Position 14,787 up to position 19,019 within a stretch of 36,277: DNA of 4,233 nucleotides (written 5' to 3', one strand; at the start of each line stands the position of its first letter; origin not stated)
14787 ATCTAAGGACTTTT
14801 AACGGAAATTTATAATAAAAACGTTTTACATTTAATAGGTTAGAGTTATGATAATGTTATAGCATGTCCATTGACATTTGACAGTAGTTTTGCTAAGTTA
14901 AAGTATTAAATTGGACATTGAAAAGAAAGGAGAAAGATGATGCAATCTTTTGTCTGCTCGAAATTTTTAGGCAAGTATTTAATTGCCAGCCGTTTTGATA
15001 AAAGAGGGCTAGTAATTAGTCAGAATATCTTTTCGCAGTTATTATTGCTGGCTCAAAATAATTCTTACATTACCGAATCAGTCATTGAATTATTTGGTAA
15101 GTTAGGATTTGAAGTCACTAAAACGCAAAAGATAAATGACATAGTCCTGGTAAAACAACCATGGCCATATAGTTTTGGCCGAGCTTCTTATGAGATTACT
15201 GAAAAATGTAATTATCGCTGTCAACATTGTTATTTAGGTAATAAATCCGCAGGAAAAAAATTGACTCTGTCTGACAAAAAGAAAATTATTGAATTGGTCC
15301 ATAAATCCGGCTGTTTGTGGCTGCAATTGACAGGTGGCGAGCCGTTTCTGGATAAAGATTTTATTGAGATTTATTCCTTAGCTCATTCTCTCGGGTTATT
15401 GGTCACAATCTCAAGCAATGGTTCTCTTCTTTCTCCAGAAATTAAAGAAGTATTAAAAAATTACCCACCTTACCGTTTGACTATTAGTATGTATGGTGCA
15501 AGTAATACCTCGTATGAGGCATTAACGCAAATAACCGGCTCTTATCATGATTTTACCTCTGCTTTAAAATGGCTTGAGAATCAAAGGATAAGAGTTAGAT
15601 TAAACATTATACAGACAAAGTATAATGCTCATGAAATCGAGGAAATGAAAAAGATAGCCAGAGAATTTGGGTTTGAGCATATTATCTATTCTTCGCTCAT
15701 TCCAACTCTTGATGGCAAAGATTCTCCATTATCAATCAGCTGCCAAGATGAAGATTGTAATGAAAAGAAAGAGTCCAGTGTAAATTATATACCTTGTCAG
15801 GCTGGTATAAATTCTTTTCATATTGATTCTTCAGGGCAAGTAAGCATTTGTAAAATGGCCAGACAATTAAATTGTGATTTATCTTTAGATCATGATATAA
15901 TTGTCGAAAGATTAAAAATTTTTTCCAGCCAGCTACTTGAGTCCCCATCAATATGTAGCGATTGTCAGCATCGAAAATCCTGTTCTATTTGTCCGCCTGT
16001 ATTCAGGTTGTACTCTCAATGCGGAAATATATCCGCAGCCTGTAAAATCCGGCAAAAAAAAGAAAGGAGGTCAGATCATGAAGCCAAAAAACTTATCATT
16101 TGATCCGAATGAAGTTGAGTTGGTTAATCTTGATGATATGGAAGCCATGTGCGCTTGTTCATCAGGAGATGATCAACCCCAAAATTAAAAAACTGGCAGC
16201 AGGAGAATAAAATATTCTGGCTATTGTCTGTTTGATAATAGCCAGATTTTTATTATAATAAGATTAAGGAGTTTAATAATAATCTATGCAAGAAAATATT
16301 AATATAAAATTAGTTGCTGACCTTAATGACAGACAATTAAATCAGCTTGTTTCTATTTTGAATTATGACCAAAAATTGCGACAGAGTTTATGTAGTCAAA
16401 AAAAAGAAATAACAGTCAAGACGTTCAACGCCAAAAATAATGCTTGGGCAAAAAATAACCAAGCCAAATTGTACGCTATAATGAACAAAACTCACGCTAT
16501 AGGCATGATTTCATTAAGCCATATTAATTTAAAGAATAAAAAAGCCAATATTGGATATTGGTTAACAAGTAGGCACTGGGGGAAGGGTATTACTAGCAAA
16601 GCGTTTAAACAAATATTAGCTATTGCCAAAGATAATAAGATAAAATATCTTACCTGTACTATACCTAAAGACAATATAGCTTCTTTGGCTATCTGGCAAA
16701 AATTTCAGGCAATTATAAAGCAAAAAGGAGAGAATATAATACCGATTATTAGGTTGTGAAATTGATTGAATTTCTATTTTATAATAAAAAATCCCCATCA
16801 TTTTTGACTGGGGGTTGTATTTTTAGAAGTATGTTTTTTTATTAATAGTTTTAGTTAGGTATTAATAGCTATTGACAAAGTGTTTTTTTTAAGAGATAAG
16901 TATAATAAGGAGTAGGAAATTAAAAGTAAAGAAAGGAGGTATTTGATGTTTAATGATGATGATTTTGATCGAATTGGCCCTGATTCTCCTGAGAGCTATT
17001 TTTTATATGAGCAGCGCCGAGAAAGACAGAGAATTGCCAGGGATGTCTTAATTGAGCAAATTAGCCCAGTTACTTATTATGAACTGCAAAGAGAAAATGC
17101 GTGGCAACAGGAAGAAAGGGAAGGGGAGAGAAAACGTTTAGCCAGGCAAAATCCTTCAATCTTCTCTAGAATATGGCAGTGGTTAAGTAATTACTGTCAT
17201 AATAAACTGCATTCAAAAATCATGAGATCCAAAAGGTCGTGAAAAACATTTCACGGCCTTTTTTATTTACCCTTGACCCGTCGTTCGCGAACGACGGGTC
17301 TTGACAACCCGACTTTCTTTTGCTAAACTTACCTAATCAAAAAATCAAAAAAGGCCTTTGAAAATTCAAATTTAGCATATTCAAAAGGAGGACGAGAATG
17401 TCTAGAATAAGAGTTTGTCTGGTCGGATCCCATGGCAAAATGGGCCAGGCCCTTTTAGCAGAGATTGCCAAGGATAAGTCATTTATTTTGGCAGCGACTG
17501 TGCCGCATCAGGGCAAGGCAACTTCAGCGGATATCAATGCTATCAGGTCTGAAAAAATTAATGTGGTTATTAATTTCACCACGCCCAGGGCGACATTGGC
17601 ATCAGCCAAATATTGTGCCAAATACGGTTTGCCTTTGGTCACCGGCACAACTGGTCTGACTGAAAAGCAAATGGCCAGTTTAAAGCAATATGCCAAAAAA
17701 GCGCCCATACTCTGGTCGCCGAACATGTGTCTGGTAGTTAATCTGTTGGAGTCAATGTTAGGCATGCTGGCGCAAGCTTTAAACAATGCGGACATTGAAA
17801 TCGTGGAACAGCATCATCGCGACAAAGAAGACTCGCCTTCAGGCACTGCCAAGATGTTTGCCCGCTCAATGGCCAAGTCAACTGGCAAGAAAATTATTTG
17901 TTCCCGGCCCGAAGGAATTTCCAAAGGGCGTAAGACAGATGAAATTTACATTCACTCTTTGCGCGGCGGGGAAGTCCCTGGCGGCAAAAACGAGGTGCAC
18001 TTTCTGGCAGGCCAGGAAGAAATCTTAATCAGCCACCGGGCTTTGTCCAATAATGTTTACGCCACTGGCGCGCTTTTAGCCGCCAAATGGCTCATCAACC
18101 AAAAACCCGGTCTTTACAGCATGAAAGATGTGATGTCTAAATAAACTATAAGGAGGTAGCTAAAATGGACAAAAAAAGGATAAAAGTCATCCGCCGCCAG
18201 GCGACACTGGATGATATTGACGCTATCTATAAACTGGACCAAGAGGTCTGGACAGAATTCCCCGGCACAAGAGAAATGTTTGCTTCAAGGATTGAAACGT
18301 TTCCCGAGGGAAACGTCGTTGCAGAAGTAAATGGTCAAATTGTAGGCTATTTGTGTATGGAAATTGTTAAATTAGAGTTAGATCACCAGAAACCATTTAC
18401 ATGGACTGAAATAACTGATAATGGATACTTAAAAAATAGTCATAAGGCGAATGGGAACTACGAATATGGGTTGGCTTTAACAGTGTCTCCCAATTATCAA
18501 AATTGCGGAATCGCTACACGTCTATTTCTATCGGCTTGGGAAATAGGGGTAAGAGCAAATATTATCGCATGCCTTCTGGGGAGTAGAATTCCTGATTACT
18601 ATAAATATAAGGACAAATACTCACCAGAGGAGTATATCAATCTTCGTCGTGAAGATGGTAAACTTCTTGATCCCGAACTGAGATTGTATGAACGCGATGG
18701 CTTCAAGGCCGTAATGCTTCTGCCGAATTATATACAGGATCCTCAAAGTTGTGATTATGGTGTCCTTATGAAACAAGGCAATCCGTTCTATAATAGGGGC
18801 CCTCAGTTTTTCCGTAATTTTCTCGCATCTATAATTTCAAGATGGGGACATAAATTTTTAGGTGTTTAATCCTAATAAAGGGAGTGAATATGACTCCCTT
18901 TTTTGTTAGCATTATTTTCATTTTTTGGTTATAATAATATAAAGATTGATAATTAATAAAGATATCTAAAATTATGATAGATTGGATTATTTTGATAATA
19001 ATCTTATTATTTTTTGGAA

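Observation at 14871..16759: Candidate RiPP cassette: radical-SAM/SPASM maturase overlapping an unannotated 36-aa Cys-bearing precursor ORF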

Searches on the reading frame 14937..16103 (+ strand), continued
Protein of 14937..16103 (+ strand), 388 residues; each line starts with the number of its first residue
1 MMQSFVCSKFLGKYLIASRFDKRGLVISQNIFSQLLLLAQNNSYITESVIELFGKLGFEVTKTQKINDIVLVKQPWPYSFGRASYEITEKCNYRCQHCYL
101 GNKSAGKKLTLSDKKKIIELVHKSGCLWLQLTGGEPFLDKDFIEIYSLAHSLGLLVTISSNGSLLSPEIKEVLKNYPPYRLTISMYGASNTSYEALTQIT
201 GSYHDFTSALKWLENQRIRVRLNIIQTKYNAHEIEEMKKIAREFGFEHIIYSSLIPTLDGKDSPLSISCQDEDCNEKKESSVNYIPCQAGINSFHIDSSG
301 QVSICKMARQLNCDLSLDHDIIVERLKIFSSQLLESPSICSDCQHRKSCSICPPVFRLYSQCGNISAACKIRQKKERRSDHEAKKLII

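Call 28: search_solved_structures(query=A1, max_evalue=0.001, show_alignments=2)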
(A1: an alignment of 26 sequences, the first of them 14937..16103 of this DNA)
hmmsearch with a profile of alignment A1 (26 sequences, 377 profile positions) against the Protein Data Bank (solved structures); distinct sequences matched with E-value up to 0.001: 23.
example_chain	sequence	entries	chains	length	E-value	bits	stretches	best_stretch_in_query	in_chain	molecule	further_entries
6efn_A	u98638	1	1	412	2.4e-17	66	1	83-344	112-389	Sporulation killing factor maturation protein SkfB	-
7vob_C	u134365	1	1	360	8.9e-17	64.1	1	87-248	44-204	Cytosylglucuronate decarboxylase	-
7voc_C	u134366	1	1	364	9.1e-17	64.1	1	87-248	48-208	Cytosylglucuronate decarboxylase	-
2fb2_A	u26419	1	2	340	7.4e-11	44.6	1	84-247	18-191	Molybdenum cofactor biosynthesis protein A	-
1tv7_A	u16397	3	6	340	1.2e-10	43.9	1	86-247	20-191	Molybdenum cofactor biosynthesis protein A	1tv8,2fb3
9dfu_A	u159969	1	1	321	1.6e-09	40.3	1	82-263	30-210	Radical SAM core domain-containing protein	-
9dfn_A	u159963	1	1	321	4.8e-09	38.7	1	82-263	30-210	Radical SAM core domain-containing protein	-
6c8v_A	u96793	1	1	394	8.2e-09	37.9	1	85-246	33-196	Coenzyme PQQ synthesis protein E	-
7n7h_A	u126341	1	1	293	1.1e-08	37.5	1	82-253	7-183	VIPERIN-LIKE ENZYME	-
6q2p_A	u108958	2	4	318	3.4e-08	35.9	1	82-170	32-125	Radical S-adenosyl methionine domain-containing protein 2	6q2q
5vsl_A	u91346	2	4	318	3.7e-08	35.8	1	82-169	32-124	Radical S-adenosyl methionine domain-containing protein 2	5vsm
8wm2_A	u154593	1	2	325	4.1e-07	32.3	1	86-183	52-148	Fe-S radical SAM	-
6b4c_A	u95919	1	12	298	5.4e-07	31.9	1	82-254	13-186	Viperin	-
7n7i_A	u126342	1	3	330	6e-07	31.8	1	82-254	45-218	Viperin-like enzyme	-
9dgw_A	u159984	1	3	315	6.2e-07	31.7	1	82-254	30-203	Radical SAM core domain-containing protein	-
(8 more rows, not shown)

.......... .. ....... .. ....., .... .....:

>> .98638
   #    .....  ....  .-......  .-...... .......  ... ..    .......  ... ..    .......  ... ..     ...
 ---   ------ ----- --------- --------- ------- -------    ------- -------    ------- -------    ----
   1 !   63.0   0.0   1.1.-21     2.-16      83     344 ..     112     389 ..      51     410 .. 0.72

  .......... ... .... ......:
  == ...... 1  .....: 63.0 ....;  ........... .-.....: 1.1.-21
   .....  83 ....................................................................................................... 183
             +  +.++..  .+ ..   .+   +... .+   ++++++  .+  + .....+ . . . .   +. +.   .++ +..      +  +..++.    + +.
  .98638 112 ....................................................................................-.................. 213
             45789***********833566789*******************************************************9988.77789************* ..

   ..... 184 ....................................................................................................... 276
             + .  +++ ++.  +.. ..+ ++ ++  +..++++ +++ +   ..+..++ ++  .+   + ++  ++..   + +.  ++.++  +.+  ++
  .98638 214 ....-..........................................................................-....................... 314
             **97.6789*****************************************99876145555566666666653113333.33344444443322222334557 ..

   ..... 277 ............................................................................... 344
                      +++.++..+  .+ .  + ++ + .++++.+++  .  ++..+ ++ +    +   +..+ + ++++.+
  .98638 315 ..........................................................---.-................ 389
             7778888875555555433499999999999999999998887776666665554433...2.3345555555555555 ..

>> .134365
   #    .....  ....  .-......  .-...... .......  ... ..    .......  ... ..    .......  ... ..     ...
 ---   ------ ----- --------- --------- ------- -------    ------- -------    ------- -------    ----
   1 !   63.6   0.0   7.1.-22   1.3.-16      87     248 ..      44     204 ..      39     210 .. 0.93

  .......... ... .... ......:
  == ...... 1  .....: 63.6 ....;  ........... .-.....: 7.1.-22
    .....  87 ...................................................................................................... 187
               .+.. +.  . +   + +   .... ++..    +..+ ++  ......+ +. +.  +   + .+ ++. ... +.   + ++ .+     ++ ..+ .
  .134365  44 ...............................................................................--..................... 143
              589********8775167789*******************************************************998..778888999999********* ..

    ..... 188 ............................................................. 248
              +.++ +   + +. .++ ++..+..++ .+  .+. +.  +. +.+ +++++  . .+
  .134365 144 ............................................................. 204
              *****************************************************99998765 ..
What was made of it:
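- The best PDB hit by sequence is the thioether-former SkfB, E 2e-17 (call 28). The nearest sequence relative in the PDB is a thioether former (call 28).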

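Call 34: search_protein_families(library=pfam, proteins=[L162:7335-8255:+, L163:7330-8244:+], max_evalue=0.1)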
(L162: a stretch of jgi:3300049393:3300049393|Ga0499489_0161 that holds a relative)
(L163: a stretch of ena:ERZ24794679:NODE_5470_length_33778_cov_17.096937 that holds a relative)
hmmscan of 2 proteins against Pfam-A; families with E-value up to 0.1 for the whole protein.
L162:7335-8255:+ (306 aa): 4 families
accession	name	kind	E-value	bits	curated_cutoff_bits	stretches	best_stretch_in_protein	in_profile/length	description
PF00583.31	Acetyltransf_1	-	8.2e-07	29.7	20.7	1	187-289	14-112/116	Acetyltransferase (GNAT) family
PF13508.13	Acetyltransf_7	-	5.1e-06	27.2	27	1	210-292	5-81/84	Acetyltransferase (GNAT) domain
PF13673.13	Acetyltransf_10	-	0.0012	19.3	23.6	1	208-292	31-106/128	Acetyltransferase (GNAT) domain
PF13527.13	Acetyltransf_9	-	0.0082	16.6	25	1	189-292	21-123/127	Acetyltransferase (GNAT) domain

L163:7330-8244:+ (304 aa): 4 families
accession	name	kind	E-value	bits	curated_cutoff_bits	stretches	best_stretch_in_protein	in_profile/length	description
PF13508.13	Acetyltransf_7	-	1.2e-07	32.5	27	1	215-292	10-81/84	Acetyltransferase (GNAT) domain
PF00583.31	Acetyltransf_1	-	6.5e-06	26.8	20.7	1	211-292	37-115/116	Acetyltransferase (GNAT) family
PF13673.13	Acetyltransf_10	-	0.0007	20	23.6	1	244-300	58-114/128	Acetyltransferase (GNAT) domain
PF08445.16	FR47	-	0.065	13.7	22.1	0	245-298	29-82/86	FR47-like protein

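Call 41: predict_structure(alignment_id=A2)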
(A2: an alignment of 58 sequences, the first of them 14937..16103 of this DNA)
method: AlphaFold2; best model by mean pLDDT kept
length: 388 residues; sequences in the alignment: 58
mean_pLDDT: 92.0   pTM: 0.90
mean pLDDT of the five models: 92.0, 91.5, 91.0, 90.6, 90.1
residues with pLDDT >= 90: 321; 70-90: 38; 50-70: 14; < 50: 15
segments of 3 or more residues with pLDDT < 50: 372-380, 384-388
pLDDT, mean of each block of 10 residues (from residue 1): 93 97 97 98 97 97 98 96 97 93 81 98 98 96 98 98 96 98 98 97 98 98 97 97 98 94 93 69 85 97 97 96 98 91 84 94 79 47 47
secondary structure, 60 per line:
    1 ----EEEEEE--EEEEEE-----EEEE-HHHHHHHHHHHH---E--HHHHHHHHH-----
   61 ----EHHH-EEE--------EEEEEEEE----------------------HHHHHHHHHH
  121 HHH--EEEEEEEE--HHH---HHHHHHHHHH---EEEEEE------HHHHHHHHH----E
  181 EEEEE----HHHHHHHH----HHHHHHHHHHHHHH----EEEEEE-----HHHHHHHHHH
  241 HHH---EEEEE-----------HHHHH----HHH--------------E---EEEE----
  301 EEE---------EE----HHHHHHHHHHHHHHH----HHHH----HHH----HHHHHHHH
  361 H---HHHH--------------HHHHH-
elements in order: E5-10 E13-18 E24-27 H29-40 H47-55 E70-72 E81-88 H111-123 E126-133 H142-151 E155-160 H167-175 E180-185 H190-197 H202-215 E220-225 H231-243 E247-251 H263-267 E293-296 E301-303 H319-333 H338-341 H353-361 H365-368 H383-387
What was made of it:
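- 14937..16103 (+): Radical-SAM peptide maturase, 388 aa, from an unnamed family. AF2 model pLDDT 92 (call 41).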

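Call 43: fold_search(model_id=the predicted structure, library=pdb)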
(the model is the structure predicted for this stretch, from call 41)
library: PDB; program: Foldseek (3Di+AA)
matches with E <= 10: 1676; with E <= 0.001: 117
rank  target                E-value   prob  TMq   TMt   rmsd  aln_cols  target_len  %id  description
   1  6efn                  4.2e-14  1.00  0.58  0.59   9.3       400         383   19  Structure of a RiPP maturase, SkfB (released 2018-10-24)
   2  5v1s_A                5.6e-14  1.00  0.59  0.55   8.3       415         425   14  Crystal structure of Streptococcus suis SuiB bound to S-adenosylmethionine (released 2017-08-30)
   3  5v1q_B                8.4e-14  1.00  0.59  0.53   8.3       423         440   14  Crystal structure of Streptococcus suis SuiB (released 2017-08-30)
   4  5v1q_A                1.4e-13  1.00  0.58  0.54   7.8       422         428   15  Crystal structure of Streptococcus suis SuiB (released 2017-08-30)
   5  5v1t_A                4.8e-13  1.00  0.60  0.54   7.4       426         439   14  Crystal structure of Streptococcus suis SuiB bound to precursor peptide SuiA (released 2017-08-30)
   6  5v1s_B                1.7e-12  1.00  0.58  0.53   8.3       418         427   15  Crystal structure of Streptococcus suis SuiB bound to S-adenosylmethionine (released 2017-08-30)
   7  5why_B                4.9e-12  1.00  0.54  0.50  17.4       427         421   16  Structural Insights into Thioether Bond Formation in the Biosynthesis of Sactipeptides (released 2017-07-26)
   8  7vob                  6.6e-12  1.00  0.51  0.60   8.6       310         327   17  The crystal structure of a Radical SAM Enzyme BlsE involved in the Biosynthesis of Blasticidin S (released 2022-05-04)
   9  2fb2_B                2.4e-11  1.00  0.48  0.56   6.5       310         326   15  Structure of the MoaA Arg17/266/268/Ala triple mutant (released 2006-05-09)
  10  5why_A                2.7e-11  1.00  0.55  0.51  17.1       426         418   16  Structural Insights into Thioether Bond Formation in the Biosynthesis of Sactipeptides (released 2017-07-26)
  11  6q2p_B                2.6e-10  1.00  0.50  0.64   4.9       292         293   20  Crystal structure of mouse viperin bound to cytidine triphosphate and S-adenosylhomocysteine (released 2020-01-22)
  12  1tv7_A                2.6e-10  1.00  0.49  0.56   6.2       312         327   15  Structure of the S-adenosylmethionine dependent Enzyme MoaA (released 2004-08-31)
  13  6c8v                  2.6e-10  1.00  0.47  0.57   7.4       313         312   15  X-ray structure of PqqE from Methylobacterium extorquens (released 2018-02-14)
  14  5wgg_A                2.6e-10  1.00  0.53  0.47  17.0       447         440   15  Structural Insights into Thioether Bond Formation in the Biosynthesis of Sactipeptides (released 2017-07-26)
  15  6q2q_B                4.1e-10  1.00  0.50  0.65   4.9       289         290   19  Crystal structure of mouse viperin bound to uridine triphosphate and S-adenosylhomocysteine (released 2020-01-22)
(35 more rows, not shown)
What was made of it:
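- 15795..16043 (+): C-terminal Cys-rich auxiliary-cluster domain, a divergent SPASM type. The conserved Cys are C287, C305, C340, C343, C349, C352 and C369. The whole protein aligns with SPASM/twitch maturases (call 43).
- Closest known: Ranthipeptide systems. Same: CteB is among the three best full-length fold matches (call 43).
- Closest known: SkfB/SkfA. Same: SkfB is the best PDB match both by sequence (E 2e-17, extending into the C-terminal domain; call 28) and by fold (call 43).
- The best by fold are SkfB, SuiB and CteB over 400-427 columns, E 4e-14 to 5e-12 (call 43). SuiB (Lys-Trp C-C link) matches the fold as well as the thioether formers do, and the epimerase EpeE/YydG also appears (calls 28, 43).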

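Call 58: search_protein_families(library=pfam, alignment_id=A2, max_evalue=1)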
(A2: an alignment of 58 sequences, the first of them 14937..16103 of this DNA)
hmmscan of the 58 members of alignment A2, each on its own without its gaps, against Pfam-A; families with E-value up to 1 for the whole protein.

A. member 1, window:14937-16103:+ (388 aa): 3 families
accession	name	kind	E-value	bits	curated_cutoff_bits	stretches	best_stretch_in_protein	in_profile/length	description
PF04055.27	Radical_SAM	-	1.1e-17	65.2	29.5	1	85-238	1-163/166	Radical SAM superfamily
PF13353.11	Fer4_12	-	1.7e-05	25.6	22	1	89-149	13-74/137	4Fe-4S single cluster domain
PF03082.19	MAGSP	-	0.014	15.5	25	1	307-355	163-211/267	Male accessory gland secretory protein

B. families by the number of members that match (of 58 scanned): 22 families
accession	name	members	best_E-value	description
PF04055.27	Radical_SAM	58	1.1e-21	Radical SAM superfamily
PF13353.11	Fer4_12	55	1.7e-05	4Fe-4S single cluster domain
PF24364.1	DUF7520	3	0.016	Family of unknown function (DUF7520)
PF06616.17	BsuBI_PstI_RE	3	0.026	BsuBI/PstI restriction endonuclease domain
PF19238.5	Radical_SAM_2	3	0.073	Radical SAM-like domain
PF22609.1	Fe_hydrogense_Fe-S_bd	3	0.3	Iron hydrogenase 1-like, iron-sulfur centre-binding domain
PF11465.14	Receptor_2B4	2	0.024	Natural killer cell receptor 2B4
PF21907.4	SAM_CEP-1_C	1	0.0087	CEP-1 C-terminal SAM domain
PF03082.19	MAGSP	1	0.014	Male accessory gland secretory protein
PF21623.3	HK_sensor_dom_bact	1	0.015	Bacterial histidine kinase, sensor domain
PF00254.34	FKBP_C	1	0.035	FKBP-type peptidyl-prolyl cis-trans isomerase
PF04078.19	Rcd1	1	0.038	Cell differentiation family, Rcd1-like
PF01844.29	HNH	1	0.042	HNH endonuclease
PF06256.17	Nucleo_LEF-12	1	0.042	Nucleopolyhedrovirus LEF-12 protein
PF06766.16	Hydrophobin_2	1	0.059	Fungal hydrophobin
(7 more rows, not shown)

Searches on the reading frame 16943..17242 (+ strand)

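Call 34: search_protein_families(library=pfam, proteins=[window:16943-17242:+], max_evalue=0.1)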
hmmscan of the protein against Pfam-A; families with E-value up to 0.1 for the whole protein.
window:16943-17242:+ (99 aa): 1 family
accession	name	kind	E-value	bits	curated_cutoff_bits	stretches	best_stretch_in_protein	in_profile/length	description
PF10069.14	DICT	-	0.046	14.1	23.8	1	34-59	36-62/129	Sensory domain in DIguanylate Cyclases and Two-component system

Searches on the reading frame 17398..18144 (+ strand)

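Call 34: search_protein_families(library=pfam, proteins=[window:17398-18144:+], max_evalue=0.1)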
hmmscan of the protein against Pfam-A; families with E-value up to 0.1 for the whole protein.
window:17398-18144:+ (248 aa): 4 families
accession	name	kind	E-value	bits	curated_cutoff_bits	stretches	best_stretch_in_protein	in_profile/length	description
PF05173.19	DapB_C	-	1e-36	126.1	27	1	114-246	2-121/121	Dihydrodipicolinate reductase, C-terminus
PF01113.26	DapB_N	-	3.1e-25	89.1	25.6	1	4-110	1-124/124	Dihydrodipicolinate reductase, N-terminus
PF03435.24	Sacchrp_dh_NADP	-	0.00083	20.1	25.1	0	47-101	56-123/129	Saccharopine dehydrogenase NADP binding domain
PF13458.12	Peripla_BP_6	-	0.046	13.8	31.7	1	20-99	155-240/343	Periplasmic binding protein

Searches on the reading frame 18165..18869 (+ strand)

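Call 34: search_protein_families(library=pfam, proteins=[window:18165-18869:+], max_evalue=0.1)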
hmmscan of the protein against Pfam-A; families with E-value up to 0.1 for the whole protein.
window:18165-18869:+ (234 aa): 4 families
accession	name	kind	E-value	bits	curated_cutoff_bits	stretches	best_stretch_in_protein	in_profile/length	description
PF00583.31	Acetyltransf_1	-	1.2e-06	29.2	20.7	1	19-128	2-88/116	Acetyltransferase (GNAT) family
PF13508.13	Acetyltransf_7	-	7.4e-06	26.7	27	1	51-181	6-83/84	Acetyltransferase (GNAT) domain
PF13527.13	Acetyltransf_9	-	0.0011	19.4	25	1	11-79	3-71/127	Acetyltransferase (GNAT) domain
PF13673.13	Acetyltransf_10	-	0.088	13.2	23.6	0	105-122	57-74/128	Acetyltransferase (GNAT) domain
